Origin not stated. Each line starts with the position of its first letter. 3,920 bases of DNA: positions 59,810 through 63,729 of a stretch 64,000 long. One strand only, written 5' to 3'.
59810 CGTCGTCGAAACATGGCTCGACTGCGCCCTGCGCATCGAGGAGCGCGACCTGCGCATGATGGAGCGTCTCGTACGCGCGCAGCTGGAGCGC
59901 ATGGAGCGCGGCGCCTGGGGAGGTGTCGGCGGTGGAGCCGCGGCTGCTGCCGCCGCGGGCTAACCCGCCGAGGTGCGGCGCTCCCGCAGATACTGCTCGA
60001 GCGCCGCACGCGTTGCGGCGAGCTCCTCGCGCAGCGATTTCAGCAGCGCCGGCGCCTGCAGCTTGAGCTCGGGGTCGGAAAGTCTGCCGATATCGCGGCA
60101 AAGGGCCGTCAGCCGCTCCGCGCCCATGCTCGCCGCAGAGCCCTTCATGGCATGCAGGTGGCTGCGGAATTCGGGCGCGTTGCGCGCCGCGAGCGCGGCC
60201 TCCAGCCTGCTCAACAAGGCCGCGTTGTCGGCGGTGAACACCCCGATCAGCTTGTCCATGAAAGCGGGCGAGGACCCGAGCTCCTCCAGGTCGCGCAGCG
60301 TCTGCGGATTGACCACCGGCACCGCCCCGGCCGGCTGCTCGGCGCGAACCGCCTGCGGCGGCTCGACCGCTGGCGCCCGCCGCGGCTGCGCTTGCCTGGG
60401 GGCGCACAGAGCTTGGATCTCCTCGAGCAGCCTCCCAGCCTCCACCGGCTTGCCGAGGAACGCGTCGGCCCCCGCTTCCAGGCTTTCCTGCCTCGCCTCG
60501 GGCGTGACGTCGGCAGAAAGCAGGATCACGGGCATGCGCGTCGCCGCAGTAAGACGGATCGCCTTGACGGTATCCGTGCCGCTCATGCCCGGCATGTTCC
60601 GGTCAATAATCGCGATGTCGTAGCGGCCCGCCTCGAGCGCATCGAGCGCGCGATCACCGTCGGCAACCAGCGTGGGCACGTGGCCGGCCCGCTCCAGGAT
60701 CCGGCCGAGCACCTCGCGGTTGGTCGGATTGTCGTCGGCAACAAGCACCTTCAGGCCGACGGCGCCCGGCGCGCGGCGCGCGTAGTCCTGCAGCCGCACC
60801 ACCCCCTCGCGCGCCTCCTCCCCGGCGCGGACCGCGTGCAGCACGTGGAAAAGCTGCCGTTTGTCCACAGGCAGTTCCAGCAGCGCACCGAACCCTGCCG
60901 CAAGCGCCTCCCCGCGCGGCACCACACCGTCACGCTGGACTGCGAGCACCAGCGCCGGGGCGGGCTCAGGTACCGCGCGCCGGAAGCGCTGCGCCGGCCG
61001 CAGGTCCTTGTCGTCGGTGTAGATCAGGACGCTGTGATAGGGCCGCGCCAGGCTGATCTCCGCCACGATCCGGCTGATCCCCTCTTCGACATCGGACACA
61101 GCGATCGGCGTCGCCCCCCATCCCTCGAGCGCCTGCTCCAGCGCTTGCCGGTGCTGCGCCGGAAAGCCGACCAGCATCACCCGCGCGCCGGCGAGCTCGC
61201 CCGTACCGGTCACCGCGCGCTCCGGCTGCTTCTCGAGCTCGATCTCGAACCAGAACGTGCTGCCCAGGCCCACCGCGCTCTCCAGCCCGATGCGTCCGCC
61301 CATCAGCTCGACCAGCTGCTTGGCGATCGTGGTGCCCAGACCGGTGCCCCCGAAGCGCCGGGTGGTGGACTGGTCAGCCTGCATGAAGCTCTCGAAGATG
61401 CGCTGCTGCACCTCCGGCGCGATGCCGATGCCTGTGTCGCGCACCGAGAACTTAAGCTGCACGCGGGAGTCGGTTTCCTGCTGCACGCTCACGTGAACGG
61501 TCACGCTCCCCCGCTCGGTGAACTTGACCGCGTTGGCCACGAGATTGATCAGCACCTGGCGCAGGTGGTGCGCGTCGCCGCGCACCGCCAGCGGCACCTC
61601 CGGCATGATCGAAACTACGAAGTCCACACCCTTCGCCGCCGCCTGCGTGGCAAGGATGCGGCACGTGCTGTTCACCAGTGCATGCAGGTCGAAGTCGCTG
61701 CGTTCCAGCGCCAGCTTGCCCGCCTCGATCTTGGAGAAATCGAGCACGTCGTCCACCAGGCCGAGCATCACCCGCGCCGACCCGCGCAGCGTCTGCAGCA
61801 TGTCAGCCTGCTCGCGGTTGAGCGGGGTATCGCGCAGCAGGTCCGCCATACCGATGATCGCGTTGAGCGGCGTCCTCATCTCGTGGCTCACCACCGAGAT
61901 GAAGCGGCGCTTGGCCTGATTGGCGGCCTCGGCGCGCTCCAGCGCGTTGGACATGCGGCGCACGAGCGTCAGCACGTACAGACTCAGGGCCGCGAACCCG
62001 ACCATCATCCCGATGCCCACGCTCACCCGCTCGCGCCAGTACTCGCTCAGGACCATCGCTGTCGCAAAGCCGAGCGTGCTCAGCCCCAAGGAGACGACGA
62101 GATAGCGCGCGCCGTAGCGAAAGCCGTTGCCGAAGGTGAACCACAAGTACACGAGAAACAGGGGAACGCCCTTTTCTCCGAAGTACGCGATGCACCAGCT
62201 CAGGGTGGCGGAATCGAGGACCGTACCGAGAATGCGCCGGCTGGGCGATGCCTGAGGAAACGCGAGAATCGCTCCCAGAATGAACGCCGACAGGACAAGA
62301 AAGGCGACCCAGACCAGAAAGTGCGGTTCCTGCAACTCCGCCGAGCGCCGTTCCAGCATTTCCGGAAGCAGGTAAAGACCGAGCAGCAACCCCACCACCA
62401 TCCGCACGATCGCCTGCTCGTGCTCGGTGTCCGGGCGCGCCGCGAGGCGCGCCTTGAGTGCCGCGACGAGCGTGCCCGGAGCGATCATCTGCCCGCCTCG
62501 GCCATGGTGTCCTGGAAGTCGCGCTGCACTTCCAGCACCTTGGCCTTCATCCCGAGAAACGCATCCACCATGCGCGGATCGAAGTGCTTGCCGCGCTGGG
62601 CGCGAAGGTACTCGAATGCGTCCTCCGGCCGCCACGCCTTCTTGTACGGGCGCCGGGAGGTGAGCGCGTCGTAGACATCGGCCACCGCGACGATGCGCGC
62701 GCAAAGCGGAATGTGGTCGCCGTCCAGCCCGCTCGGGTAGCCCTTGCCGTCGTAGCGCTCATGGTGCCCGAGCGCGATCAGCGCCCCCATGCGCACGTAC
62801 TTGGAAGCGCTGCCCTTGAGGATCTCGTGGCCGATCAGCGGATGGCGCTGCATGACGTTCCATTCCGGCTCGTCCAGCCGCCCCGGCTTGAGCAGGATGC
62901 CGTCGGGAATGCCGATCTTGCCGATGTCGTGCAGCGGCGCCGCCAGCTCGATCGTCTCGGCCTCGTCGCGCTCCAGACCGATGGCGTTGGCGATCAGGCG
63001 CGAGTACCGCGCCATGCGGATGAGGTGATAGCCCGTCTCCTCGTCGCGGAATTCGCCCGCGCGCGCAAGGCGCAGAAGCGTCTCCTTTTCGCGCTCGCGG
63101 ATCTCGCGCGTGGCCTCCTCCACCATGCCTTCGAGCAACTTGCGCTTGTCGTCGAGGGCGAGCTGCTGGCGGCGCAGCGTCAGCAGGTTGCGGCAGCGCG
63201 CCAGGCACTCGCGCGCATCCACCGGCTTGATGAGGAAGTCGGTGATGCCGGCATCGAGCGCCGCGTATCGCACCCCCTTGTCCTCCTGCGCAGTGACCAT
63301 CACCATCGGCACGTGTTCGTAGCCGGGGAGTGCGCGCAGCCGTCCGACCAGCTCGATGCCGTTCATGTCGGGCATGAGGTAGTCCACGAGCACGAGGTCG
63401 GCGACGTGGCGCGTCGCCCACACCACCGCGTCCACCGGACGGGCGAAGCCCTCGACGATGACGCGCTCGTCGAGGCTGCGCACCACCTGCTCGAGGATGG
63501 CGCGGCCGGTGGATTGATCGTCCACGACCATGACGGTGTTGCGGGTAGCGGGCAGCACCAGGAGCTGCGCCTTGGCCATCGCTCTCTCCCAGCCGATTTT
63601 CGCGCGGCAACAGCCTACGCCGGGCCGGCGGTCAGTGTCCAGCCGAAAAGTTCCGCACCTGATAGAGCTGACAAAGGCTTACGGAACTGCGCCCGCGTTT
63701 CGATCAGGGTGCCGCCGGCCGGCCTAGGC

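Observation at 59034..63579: Complete Xanthomonas-style rpfF / rpfG-rpfC DSF signalling cluster on what looks like a beta-proteobacterial core chromosome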

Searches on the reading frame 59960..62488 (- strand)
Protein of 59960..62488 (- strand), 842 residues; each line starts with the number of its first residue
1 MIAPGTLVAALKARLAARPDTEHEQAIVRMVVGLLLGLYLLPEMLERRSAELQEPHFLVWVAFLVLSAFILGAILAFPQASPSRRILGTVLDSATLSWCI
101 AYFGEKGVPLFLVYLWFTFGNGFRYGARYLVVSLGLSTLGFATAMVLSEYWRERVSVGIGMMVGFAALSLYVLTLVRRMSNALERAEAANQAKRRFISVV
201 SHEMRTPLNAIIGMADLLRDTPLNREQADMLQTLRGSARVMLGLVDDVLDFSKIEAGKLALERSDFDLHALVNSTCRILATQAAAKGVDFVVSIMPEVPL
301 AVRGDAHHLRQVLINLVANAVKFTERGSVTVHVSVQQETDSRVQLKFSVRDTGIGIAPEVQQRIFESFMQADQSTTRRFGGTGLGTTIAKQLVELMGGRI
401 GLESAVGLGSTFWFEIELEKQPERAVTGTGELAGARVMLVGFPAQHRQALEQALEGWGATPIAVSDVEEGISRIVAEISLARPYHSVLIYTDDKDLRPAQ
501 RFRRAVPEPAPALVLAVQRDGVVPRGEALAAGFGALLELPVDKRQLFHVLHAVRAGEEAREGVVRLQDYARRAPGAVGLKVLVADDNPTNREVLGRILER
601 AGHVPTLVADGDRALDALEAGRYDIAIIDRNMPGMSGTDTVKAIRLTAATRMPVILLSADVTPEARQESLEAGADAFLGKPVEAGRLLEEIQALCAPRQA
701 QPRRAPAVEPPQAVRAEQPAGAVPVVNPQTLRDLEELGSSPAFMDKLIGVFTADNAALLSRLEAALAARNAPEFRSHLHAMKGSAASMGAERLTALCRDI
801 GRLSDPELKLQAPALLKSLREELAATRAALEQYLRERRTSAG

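Call 3: search_protein_families(library=pfam, proteins=[window:59960-62488:-])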
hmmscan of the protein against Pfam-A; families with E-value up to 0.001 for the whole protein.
window:59960-62488:- (842 aa): 4 families
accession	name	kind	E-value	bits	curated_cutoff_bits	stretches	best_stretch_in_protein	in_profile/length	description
PF02518.31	HATPase_c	-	1.1e-29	103.5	26.4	1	304-419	1-110/111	Histidine kinase-, DNA gyrase B-, and HSP90-like ATPase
PF00072.30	Response_reg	-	7.3e-25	87.7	30.2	1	581-691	1-110/111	Response regulator receiver domain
PF00512.31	HisKA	-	1.8e-22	79.6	26.9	1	192-257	1-66/66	His Kinase A (phospho-acceptor) domain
PF01627.28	Hpt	-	7.5e-11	42.6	24.6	1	747-828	2-83/84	Hpt domain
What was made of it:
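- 59960..62488 (-): rpfC: hybrid sensor kinase, 842 aa. Order of parts: N-terminal sensor, multi-TM input, HisKA, HATPase, pseudo-receiver, receiver, HPt. Pfam (call 3).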

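Call 4: search_protein_families(library=ncbifam, proteins=[window:59960-62488:-])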
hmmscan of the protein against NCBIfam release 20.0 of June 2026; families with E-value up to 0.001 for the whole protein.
window:59960-62488:- (842 aa): 153 families (the best 25 are shown)
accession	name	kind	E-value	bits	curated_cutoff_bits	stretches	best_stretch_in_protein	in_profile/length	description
TIGR02956.1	TMAO_torS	equivalog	1.9e-116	390.4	676.5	2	181-469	452-736/967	TMAO reductase system sensor histidine kinase/response regulator TorS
NF008318.0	PRK11107.1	equivalog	9.8e-116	387.9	890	1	182-803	282-885/920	two-component sensor histidine kinase BarA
NF011874.0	PRK15347.1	equivalog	1.2e-87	294.9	852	2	177-422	382-618/921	two component system sensor kinase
NF045901.1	HisKinLetSLeg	equivalog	3.6e-87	293.3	1650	1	185-695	285-789/906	two-component system sensor histidine kinase LetS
NF041947.1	LuxQ_Vibrio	equivalog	5.7e-85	285.8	1200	2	180-424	459-702/843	quorum-sensing autoinducer 2 sensor kinase/phosphatase LuxQ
NF008302.0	PRK11091.1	equivalog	2.3e-84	284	838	2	177-421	270-508/779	aerobic respiration two-component sensor histidine kinase ArcB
NF008099.0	PRK10841.1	equivalog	6.7e-77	259.1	920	2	180-456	457-728/949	two-component system sensor histidine kinase RcsC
NF038297.2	hybrid_HK_HrmK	equivalog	2.2e-60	205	725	2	180-423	222-462/607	hybrid histidine kinase/response regulator HrmK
NF008543.0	PRK11466.1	equivalog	7.3e-60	202.8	982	2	179-469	430-716/914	TMAO reductase system sensor histidine kinase/response regulator TorS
NF046044.1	PnpS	equivalog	1.7e-54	185.4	400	1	189-416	166-389/390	two-component system histidine kinase PnpS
NF007420.1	PRK09959.1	equivalog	2e-52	178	1995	2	184-420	703-938/1197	acid-sensing system histidine kinase EvgS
NF041832.1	near_NosP_CTERM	subfamily_domain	3.3e-50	171.2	400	2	187-523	1-341/370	NahK/ErcS family hybrid sensor histidine kinase/response regulator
NF047465.1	hybrid_HK_LvrA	exception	2.4e-48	164.8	1200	2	181-418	190-422/819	hybrid histidine kinase/response regulator LvrA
TIGR02966.1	phoR_proteo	equivalog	4.8e-48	163.9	334.2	1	185-415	106-332/333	phosphate regulon sensor histidine kinase PhoR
NF047874.1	MASE3_PAS_HK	subfamily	3e-44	151.8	560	1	177-424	382-631/655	MASE3 domain-containing sensor histidine kinase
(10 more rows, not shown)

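Call 18: search_solved_structures(query=window:59960-62488:-, max_evalue=1e-20)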
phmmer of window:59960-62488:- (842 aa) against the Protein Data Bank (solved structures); distinct sequences matched with E-value up to 1e-20: 22.
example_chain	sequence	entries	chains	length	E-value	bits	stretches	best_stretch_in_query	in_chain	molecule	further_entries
6qrj_A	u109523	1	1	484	4.9e-66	226.8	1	197-687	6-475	Hybrid kinase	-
7z8n_A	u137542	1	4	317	6.9e-65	223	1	183-420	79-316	Histidine kinase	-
7p8e_A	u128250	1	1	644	2.7e-62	214.5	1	179-337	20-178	Receiver domain of histidine kinase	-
6dk8_A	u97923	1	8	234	3.5e-40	141.3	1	195-421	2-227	RetS (Regulator of Exopolysaccharide and Type III Secretion)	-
6dk7_A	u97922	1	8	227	7.8e-40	140.2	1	195-419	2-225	RetS (Regulator of Exopolysaccharide and Type III Secretion)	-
7n0e_B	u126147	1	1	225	1.1e-39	139.7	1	193-413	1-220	Histidine kinase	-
4jas_A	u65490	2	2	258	2.5e-36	128.6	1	180-418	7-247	Histidine kinase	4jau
5uht_A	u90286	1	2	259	3.6e-35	124.8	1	180-418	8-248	Sensor histidine kinase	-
3dge_A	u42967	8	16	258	3.8e-35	124.7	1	180-418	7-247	Sensor protein | Histidine kinase | Sensor histidine kinase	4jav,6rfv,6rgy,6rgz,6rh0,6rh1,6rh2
2c2a_A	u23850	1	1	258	3.8e-35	124.7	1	180-418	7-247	SENSOR HISTIDINE KINASE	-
6azr_A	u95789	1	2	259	1.8e-34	122.5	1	180-418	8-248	Sensor histidine kinase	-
6rh7_A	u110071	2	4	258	9.2e-34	120.1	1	180-418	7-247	Sensor histidine kinase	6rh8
4q20_A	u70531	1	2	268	9.5e-31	110.1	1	186-422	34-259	Sensor protein DivL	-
3m6m_D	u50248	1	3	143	2e-26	95.8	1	576-696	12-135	Sensory/regulatory protein rpfC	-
8u4x_A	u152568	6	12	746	6.3e-26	94.2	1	165-417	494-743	histidine kinase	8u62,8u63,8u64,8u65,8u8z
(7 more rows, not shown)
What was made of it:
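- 59960..62488 (-): The REC domain hits Xcc RpfC REC (3m6m_D) at 2e-26 (call 18).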

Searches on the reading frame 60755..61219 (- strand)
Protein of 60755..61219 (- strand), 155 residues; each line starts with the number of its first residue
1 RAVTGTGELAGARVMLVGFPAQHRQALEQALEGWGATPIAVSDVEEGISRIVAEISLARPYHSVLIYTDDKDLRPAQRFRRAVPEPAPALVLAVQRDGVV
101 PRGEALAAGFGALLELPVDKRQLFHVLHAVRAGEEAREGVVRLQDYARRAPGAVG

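Call 33: search_protein_families(library=pfam, max_evalue=1, proteins=[window:60755-61219:-])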
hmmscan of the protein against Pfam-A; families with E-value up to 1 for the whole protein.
window:60755-61219:- (155 aa): 0 families

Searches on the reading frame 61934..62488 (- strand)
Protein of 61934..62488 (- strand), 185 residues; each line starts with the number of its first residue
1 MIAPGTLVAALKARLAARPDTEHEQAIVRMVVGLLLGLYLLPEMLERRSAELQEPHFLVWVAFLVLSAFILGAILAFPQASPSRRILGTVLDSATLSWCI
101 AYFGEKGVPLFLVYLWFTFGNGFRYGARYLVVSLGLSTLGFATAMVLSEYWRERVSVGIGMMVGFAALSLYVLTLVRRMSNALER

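Call 33: search_protein_families(library=pfam, max_evalue=1, proteins=[window:61934-62488:-])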
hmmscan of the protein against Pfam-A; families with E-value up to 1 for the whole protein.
window:61934-62488:- (185 aa): 1 family
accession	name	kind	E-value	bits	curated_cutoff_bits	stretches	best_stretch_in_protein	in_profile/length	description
PF11086.13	DUF2878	-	0.022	15.4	27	1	56-148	21-121/154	Protein of unknown function (DUF2878)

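Call 63: search_protein_representatives(protein=window:61934-62488:-)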
Query: 185 residues. Proteins with E-value up to 0.001 (for the whole library): 1978; up to 1e-10: 1199; up to 1e-30: 49. The best 150 are listed.
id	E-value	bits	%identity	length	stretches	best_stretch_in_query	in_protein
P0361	1.2e-50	188.0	53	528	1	8-185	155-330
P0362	1.0e-48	181.8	34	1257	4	9-178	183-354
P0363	4.6e-46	173.1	60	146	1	7-153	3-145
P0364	1.2e-45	171.7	47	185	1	8-174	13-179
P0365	4.9e-42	160.0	47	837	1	9-185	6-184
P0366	3.0e-40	154.1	46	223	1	11-185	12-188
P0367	3.6e-40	153.9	48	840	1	9-185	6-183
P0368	4.1e-40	153.7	45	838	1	11-185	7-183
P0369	4.6e-40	153.6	46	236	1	8-184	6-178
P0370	9.0e-40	152.6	45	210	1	6-185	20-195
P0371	2.7e-39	151.0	48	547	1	2-185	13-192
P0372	3.0e-39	150.9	47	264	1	11-183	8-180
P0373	1.1e-38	149.0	32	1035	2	12-184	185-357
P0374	2.6e-38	147.9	32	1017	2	10-183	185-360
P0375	2.7e-38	147.8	46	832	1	9-184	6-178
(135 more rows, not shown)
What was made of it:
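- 61934..62488 (-): RpfC input domain (residues 1-185). The sensor motif R18-P-D20-T21-E22-H-E-Q25 lies at 62414-62437. The family has 1978 representatives at E<=1e-3 (call 63).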

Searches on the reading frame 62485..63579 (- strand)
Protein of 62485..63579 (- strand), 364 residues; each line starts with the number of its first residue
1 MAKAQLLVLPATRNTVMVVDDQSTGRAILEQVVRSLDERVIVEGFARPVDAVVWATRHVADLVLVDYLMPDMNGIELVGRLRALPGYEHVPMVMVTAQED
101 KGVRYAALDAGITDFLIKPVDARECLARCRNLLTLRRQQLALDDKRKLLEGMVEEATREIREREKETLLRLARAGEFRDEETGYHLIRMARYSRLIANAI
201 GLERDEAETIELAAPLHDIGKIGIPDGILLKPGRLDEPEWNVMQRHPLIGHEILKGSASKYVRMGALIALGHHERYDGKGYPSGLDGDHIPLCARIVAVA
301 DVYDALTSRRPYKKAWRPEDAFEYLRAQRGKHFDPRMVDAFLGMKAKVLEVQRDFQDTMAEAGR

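Call 3: search_protein_families(library=pfam, proteins=[window:62485-63579:-])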
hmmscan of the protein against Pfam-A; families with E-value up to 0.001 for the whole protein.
window:62485-63579:- (364 aa): 3 families
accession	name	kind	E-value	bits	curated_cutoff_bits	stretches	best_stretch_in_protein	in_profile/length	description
PF13487.12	HD_5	-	9e-35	120.3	27.2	1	185-336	17-169/170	HD domain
PF00072.30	Response_reg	-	3.3e-22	79.2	30.2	1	16-128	1-109/111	Response regulator receiver domain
PF01966.28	HD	-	7.6e-21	75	22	1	183-305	2-115/116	HD domain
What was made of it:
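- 62485..63579 (-): rpfG: response regulator with receiver (D66) and HD-GYP c-di-GMP phosphodiesterase domain, 364 aa. Pfam Response_reg plus HD_5 and HD (call 3).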

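Call 4: search_protein_families(library=ncbifam, proteins=[window:62485-63579:-])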
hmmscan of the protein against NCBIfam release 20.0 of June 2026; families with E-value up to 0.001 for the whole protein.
window:62485-63579:- (364 aa): 87 families (the best 25 are shown)
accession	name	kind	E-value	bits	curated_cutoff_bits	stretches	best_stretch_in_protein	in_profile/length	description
NF053512.1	nitric_RR_NosR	exception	2.6e-44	151.9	400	1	16-353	1-362/422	response regulator c-di-GMP phosphodiesterase, NosR family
NF007135.0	PRK09581.1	equivalog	3.2e-20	72.4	474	1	15-139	4-126/457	PleD family two-component system response regulator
TIGR02154.1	PhoB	equivalog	1.3e-19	70.4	296.2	1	14-166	3-152/226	phosphate regulon transcriptional regulator PhoB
NF041734.1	resp_reg_RppA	equivalog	1.1e-15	57.7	250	1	18-157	6-140/229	two-component system response regulator RppA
NF008296.0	PRK11083.1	equivalog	1.3e-15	57.5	273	1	13-173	3-156/228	two-component system response regulator CreB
NF007005.1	PRK09468.1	equivalog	1.7e-15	57.1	331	1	13-140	3-124/237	osmolarity response regulator transcription factor OmpR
NF040689.1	MtrAB_MtrA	equivalog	3.2e-15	56.1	300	1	16-164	1-142/219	MtrAB system response regulator MtrA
NF001965.0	PRK00742.1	subfamily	6.1e-15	55.3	293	1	15-152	5-142/357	chemotaxis-specific protein-glutamate methyltransferase CheB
NF007982.1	PRK10710.1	equivalog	2.6e-14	53.4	380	1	14-165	8-152/235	envelope stress response regulator BaeR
NF045944.1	ResRegRpaBCyano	equivalog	9.8e-14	51.3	330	1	17-153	1-131/229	response regulator transcription factor RpaB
NF006900.1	PRK09390.1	equivalog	2.8e-13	49.9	255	1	13-155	4-142/203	response regulator FixJ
NF047465.1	hybrid_HK_LvrA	exception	3.7e-13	48.4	1200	1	12-152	466-603/819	hybrid histidine kinase/response regulator LvrA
NF041733.1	resp_reg_CseB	equivalog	5.3e-13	48.9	350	1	48-144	33-124/228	two-component system response regulator CseB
NF007820.0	PRK10529.1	equivalog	5.6e-13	48.8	325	1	15-167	3-150/225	two-component system response regulator KdpE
NF047654.1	DiguCycDgcRLepto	equivalog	7.6e-13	48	500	1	14-143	3-130/295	diguanylate cyclase DgcR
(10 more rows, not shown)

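Call 19: search_solved_structures(query=window:62485-63579:-, max_evalue=1e-10, show_alignments=1)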
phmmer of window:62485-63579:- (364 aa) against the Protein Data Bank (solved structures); distinct sequences matched with E-value up to 1e-10: 26.
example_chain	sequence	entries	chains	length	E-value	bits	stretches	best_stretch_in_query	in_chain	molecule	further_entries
4mcw_A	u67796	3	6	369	1.4e-60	208.6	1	159-357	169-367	Metal dependent phosphohydrolase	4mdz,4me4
4r8z_A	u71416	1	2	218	2.6e-40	141.9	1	157-358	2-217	Cyclic di-GMP phosphodiesterase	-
5z7c_A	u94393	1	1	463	4.4e-36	128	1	179-337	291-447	3'3'-cGAMP-specific phosphodiesterase 3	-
9g85_A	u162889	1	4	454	2.2e-22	82.9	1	16-146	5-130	Response regulator PleD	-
2wb4_A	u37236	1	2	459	2.3e-22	82.9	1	16-146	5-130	DIGUANYLATE CYCLASE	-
9g86_A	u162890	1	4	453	2.7e-22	82.7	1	16-146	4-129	Response regulator PleD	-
1w25_A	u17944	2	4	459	2.8e-22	82.6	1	16-146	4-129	STALKED-CELL DIFFERENTIATION CONTROLLING PROTEIN | RESPONSE REGULATOR PLED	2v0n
9rbz_A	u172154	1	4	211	7.6e-20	74.6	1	164-345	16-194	HD domain/sensory box protein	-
9rc0_A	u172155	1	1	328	2.2e-19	73.1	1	161-344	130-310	HD domain/sensory box protein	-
3t6k_A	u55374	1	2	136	1.4e-13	54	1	14-134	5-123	Response regulator receiver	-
6is1_A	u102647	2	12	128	4.4e-13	52.4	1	16-138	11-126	Response regulator ArlR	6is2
6is3_C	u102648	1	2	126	7.4e-13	51.6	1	16-136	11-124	Response regulator ArlR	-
6oap_A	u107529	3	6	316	2e-12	50.2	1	9-127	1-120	Dual sensor histidine kinase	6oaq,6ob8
3h1g_A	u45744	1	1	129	3e-12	49.6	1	15-122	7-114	Chemotaxis protein cheY homolog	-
3luf_A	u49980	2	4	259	3.6e-12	49.4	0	15-131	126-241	Two-component system response regulator/GGDEF domain protein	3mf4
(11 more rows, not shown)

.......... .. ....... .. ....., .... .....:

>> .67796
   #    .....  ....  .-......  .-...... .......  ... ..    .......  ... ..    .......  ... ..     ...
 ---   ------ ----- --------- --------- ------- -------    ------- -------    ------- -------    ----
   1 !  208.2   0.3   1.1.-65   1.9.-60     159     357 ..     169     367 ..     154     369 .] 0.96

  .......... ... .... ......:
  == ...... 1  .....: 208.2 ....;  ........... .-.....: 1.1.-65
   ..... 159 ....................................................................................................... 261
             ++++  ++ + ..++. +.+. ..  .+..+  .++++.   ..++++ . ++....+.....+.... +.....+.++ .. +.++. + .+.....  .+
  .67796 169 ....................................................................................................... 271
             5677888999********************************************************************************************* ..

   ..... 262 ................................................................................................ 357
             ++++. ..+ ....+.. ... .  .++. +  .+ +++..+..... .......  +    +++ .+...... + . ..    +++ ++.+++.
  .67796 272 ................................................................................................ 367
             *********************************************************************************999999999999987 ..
